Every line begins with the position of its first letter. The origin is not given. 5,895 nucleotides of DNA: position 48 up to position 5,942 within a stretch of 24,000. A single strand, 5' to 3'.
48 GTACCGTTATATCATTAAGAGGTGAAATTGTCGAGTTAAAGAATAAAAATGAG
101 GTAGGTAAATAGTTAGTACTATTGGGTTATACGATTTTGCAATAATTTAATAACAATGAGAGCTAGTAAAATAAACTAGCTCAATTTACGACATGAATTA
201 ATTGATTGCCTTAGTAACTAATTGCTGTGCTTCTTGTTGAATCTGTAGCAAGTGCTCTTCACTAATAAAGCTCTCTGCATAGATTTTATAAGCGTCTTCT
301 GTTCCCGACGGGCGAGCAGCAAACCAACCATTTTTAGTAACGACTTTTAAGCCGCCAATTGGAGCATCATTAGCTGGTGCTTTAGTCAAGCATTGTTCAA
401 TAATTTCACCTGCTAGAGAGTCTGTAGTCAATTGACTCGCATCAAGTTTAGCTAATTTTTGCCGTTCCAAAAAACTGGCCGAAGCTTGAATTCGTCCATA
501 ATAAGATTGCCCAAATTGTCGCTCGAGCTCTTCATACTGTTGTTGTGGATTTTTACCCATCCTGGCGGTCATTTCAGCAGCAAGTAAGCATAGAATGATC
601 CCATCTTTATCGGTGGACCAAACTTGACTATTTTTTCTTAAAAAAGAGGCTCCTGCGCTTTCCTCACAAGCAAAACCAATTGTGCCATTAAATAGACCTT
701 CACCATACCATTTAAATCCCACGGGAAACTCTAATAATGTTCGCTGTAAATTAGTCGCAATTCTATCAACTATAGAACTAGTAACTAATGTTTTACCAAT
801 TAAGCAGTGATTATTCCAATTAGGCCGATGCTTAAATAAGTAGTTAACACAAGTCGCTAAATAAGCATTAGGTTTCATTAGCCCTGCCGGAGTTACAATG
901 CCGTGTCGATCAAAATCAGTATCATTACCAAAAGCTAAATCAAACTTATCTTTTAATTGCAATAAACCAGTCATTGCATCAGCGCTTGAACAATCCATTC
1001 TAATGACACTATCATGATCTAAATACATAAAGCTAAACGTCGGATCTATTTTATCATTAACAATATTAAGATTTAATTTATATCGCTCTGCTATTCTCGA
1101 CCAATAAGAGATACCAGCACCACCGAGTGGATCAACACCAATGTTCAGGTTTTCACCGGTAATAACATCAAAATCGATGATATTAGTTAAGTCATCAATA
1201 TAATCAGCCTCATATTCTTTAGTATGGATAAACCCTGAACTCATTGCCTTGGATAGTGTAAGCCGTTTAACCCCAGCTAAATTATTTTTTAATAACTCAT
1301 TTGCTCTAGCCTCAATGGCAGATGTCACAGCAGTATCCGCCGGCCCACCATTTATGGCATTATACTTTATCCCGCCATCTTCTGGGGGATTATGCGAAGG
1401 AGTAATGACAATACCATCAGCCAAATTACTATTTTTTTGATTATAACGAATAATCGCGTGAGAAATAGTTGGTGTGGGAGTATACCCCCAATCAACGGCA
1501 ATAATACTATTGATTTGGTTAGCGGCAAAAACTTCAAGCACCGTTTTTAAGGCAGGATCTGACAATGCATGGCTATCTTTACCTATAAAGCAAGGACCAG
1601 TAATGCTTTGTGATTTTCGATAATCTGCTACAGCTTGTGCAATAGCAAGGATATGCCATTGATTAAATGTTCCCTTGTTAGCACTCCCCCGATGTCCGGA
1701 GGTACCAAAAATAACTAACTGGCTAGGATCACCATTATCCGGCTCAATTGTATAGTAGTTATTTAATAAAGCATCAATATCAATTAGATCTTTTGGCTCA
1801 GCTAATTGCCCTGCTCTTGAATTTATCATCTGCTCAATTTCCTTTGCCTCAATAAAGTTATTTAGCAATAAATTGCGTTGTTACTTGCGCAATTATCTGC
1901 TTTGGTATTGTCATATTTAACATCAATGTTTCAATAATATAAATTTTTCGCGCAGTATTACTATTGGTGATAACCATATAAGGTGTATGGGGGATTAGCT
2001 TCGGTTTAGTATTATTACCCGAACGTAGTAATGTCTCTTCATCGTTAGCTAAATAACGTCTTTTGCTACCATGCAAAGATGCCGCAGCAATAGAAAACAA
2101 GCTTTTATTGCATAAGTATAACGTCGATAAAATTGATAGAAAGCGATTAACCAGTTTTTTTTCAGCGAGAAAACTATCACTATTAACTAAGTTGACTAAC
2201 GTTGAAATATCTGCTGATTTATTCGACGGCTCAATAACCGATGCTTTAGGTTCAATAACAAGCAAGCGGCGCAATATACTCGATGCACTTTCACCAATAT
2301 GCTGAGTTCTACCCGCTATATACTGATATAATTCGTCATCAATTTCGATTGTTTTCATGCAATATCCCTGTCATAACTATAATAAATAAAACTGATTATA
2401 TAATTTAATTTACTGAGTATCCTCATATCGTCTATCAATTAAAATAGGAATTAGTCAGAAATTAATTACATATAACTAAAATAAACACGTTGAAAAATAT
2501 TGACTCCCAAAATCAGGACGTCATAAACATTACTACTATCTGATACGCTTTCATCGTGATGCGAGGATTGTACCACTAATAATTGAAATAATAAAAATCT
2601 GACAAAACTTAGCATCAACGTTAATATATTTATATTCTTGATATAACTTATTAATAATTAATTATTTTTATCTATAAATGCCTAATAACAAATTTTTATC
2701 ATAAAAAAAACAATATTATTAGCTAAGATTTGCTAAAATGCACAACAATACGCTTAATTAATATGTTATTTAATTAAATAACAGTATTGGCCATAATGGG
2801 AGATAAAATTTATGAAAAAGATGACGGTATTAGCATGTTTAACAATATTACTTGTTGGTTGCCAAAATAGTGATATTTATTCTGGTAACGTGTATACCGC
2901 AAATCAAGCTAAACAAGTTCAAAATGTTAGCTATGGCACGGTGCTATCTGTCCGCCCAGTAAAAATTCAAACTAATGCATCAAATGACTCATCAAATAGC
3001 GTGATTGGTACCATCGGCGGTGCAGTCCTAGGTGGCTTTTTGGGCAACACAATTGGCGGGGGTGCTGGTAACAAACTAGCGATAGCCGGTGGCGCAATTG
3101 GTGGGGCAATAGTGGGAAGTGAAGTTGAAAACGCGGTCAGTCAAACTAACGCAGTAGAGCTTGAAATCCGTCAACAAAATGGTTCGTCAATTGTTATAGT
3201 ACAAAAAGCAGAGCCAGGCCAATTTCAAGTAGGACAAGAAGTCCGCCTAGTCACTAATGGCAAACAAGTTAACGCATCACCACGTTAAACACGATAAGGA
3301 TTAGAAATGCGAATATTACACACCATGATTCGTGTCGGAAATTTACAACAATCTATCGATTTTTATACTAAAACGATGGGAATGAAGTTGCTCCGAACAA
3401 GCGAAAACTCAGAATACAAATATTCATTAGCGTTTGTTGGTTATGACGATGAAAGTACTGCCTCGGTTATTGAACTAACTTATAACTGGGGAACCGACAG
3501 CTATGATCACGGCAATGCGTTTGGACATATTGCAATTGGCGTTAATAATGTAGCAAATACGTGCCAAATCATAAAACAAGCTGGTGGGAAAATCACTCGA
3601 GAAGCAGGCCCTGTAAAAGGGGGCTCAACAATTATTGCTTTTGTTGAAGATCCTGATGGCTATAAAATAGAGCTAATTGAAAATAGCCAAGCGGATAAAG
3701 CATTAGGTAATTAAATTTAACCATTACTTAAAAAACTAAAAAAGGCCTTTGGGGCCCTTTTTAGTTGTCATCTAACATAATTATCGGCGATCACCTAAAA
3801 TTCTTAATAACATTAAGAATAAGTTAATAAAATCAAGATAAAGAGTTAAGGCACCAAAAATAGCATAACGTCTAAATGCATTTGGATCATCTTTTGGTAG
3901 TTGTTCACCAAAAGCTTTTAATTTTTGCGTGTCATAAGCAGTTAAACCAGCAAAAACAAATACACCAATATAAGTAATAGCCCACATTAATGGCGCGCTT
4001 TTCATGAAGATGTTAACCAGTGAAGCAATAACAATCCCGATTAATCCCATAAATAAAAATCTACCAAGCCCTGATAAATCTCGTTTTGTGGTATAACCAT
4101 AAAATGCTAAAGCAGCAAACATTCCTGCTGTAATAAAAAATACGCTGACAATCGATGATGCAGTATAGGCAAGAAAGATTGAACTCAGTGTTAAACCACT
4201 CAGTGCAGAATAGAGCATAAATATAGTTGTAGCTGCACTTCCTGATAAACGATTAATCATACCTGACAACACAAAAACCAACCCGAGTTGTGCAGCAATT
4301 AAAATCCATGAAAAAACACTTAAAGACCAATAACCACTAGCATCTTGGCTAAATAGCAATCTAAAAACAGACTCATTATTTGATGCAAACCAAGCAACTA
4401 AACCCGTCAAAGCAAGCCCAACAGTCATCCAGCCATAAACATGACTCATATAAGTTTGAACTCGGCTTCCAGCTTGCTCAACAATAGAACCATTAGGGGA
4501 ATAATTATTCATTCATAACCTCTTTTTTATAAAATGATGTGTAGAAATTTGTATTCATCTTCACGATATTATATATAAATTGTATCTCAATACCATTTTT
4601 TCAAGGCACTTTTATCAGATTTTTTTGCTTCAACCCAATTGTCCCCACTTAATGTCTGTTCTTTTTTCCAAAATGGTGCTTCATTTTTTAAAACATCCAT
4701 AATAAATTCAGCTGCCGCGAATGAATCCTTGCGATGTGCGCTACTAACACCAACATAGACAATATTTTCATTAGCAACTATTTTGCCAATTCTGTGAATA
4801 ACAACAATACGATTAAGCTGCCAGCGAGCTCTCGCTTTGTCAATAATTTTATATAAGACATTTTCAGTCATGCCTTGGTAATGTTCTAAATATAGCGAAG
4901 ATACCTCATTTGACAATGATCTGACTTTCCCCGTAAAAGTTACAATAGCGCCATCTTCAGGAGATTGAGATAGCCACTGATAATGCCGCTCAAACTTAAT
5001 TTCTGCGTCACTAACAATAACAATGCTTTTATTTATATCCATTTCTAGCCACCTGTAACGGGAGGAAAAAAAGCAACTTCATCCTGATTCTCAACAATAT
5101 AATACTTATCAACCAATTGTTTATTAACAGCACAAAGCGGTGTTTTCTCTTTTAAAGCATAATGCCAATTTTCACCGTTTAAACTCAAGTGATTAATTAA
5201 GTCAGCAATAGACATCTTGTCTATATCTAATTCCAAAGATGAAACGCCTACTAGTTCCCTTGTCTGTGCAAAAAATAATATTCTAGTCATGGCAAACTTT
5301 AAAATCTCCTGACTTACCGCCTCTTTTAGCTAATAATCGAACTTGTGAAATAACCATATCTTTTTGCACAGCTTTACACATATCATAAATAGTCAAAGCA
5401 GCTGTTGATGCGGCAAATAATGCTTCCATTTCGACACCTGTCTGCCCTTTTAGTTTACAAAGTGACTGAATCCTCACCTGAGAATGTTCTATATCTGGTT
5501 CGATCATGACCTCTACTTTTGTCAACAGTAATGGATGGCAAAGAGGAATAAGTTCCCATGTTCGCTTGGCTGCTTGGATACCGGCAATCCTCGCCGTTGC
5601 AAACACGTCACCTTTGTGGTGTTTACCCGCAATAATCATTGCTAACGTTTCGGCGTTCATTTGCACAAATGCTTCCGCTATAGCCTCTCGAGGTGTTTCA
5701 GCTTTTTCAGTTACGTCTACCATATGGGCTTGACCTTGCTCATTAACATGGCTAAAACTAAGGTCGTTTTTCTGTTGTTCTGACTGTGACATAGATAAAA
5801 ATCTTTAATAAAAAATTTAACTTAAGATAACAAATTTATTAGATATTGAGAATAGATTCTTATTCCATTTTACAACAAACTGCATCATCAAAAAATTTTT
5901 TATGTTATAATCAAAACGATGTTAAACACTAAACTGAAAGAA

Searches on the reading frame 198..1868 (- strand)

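Call 27: search_protein_families(library=pfam, proteins=[window:198-1868:-])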
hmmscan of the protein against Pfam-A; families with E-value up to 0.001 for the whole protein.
window:198-1868:- (556 aa): 4 families
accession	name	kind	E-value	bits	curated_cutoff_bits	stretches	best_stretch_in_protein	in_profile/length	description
PF02878.22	PGM_PMM_I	-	5.1e-33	114.1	22.5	1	53-192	3-134/138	Phosphoglucomutase/phosphomannomutase, alpha/beta/alpha domain I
PF02880.22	PGM_PMM_III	-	1.3e-22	80.6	20.7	1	333-449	2-112/115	Phosphoglucomutase/phosphomannomutase, alpha/beta/alpha domain III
PF02879.22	PGM_PMM_II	-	1.1e-12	48.8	29.3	1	222-329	2-103/103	Phosphoglucomutase/phosphomannomutase, alpha/beta/alpha domain II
PF00408.26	PGM_PMM_IV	-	5e-08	33.3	23.1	1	500-546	19-64/68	Phosphoglucomutase/phosphomannomutase, C-terminal domain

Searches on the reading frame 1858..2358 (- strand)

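Call 27: search_protein_families(library=pfam, proteins=[window:1858-2358:-])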
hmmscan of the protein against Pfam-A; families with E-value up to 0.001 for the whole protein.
window:1858-2358:- (166 aa): 2 families
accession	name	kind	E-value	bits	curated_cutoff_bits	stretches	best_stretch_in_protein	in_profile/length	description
PF03925.18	SeqA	-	1.8e-35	121.8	25.5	1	54-161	3-110/111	SeqA protein C-terminal domain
PF17206.9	SeqA_N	-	6.9e-22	76.9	23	1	1-34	1-34/36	SeqA protein N-terminal domain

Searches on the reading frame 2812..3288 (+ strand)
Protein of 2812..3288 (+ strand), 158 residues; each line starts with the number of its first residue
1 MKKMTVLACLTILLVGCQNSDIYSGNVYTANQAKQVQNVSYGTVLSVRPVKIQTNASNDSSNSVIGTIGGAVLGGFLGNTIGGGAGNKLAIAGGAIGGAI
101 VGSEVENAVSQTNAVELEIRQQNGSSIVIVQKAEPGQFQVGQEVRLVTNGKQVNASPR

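Call 27: search_protein_families(library=pfam, proteins=[window:2812-3288:+])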
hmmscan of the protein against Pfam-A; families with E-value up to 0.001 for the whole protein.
window:2812-3288:+ (158 aa): 1 family
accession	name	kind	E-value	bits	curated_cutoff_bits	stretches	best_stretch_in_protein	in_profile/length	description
PF05433.20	Rick_17kDa_Anti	-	5.1e-07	29.9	24.2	1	65-105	1-42/43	Glycine zipper 2TM domain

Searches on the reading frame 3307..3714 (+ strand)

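Call 27: search_protein_families(library=pfam, proteins=[window:3307-3714:+])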
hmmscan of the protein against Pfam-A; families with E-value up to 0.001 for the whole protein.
window:3307-3714:+ (135 aa): 3 families
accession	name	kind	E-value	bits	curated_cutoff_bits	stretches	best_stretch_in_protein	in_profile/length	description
PF00903.31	Glyoxalase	-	3.6e-26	92.4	20.6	1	2-123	1-121/121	Glyoxalase/Bleomycin resistance protein/Dioxygenase superfamily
PF13669.12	Glyoxalase_4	-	1.7e-08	35.1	27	1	5-112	2-109/109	Glyoxalase/Bleomycin resistance protein/Dioxygenase superfamily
PF14506.12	CppA_N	-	0.00053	20.4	25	1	5-82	3-75/124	CppA N-terminal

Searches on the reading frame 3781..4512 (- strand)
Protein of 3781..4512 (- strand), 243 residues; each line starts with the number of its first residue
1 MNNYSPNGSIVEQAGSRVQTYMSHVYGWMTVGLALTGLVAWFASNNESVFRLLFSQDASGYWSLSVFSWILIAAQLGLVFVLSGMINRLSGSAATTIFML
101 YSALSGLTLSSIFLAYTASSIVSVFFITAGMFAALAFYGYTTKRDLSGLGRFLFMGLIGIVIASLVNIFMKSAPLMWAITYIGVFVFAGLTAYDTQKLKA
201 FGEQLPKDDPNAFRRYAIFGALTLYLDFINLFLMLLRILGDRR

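Call 27: search_protein_families(library=pfam, proteins=[window:3781-4512:-])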
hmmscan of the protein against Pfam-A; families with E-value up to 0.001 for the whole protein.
window:3781-4512:- (243 aa): 1 family
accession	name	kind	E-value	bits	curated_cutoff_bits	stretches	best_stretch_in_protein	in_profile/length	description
PF01027.25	Bax1-I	-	3.6e-61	207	34.1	1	19-239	1-207/207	Inhibitor of apoptosis-promoting Bax1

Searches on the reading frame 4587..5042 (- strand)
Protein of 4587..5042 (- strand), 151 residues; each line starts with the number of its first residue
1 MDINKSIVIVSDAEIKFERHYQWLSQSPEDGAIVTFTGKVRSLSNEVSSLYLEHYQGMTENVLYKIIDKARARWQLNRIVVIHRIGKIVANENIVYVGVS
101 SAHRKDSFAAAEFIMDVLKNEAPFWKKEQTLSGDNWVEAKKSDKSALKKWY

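Call 27: search_protein_families(library=pfam, proteins=[window:4587-5042:-])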
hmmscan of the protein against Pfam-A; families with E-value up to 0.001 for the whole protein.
window:4587-5042:- (151 aa): 1 family
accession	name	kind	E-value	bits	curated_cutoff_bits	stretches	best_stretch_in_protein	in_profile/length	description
PF02391.22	MoaE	-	2e-34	118.6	23.4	1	11-121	2-114/114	MoaE protein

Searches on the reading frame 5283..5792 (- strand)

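Call 27: search_protein_families(library=pfam, proteins=[window:5283-5792:-])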
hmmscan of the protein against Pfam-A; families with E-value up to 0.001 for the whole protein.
window:5283-5792:- (169 aa): 1 family
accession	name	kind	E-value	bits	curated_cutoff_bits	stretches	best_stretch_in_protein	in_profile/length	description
PF01967.27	MoaC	-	4.2e-57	192.4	27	1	24-159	1-136/136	MoaC family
